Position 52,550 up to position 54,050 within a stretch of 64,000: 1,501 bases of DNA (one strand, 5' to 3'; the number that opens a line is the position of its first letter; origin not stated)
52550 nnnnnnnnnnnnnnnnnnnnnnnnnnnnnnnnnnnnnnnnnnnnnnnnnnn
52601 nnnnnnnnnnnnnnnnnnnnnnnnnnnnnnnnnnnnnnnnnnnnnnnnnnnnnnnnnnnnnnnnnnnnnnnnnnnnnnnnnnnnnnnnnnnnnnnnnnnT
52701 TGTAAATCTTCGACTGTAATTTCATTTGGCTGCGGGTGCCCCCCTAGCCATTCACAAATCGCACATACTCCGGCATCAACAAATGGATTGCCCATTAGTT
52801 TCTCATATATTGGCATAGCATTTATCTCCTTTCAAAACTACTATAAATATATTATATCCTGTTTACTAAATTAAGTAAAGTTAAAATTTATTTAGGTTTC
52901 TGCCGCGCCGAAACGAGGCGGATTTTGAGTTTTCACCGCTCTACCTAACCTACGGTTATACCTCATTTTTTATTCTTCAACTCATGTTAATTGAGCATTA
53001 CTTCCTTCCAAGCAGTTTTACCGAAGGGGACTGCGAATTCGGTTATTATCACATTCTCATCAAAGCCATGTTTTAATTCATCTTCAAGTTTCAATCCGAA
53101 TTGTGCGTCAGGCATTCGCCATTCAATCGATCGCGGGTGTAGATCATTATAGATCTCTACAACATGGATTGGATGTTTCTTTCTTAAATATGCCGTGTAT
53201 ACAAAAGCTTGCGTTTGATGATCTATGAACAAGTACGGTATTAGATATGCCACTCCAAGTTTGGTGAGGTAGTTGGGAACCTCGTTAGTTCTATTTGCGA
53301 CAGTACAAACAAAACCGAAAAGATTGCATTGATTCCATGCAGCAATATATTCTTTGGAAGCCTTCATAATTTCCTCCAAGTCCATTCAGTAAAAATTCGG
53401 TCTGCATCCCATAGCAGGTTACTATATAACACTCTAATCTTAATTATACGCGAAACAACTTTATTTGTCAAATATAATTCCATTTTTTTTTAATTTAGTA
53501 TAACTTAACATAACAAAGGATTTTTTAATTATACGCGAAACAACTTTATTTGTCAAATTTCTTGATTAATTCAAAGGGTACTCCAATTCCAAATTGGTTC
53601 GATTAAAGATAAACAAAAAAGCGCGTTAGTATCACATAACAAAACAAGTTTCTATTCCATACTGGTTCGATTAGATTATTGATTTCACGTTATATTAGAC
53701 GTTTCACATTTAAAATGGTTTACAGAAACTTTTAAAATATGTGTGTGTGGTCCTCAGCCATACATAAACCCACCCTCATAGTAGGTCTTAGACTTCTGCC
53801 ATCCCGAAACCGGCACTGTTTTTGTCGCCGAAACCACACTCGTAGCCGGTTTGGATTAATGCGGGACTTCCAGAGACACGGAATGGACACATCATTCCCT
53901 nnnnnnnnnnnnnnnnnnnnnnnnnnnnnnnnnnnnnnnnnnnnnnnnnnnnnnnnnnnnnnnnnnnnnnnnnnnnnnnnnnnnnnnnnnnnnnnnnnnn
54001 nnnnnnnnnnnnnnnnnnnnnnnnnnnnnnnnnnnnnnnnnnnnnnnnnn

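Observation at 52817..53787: AT-rich insertion between cas6 and cas8 with an NTF2-like 132-aa ORF, an orphan repeat-spacer unit and a 33-bp direct duplication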

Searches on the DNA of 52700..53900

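Call 77: search_rna_families(source=window, start=52700, end=53900, threshold=evalue, max_evalue=1)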
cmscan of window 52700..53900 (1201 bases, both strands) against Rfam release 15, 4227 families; matches with E-value up to 1: 0.
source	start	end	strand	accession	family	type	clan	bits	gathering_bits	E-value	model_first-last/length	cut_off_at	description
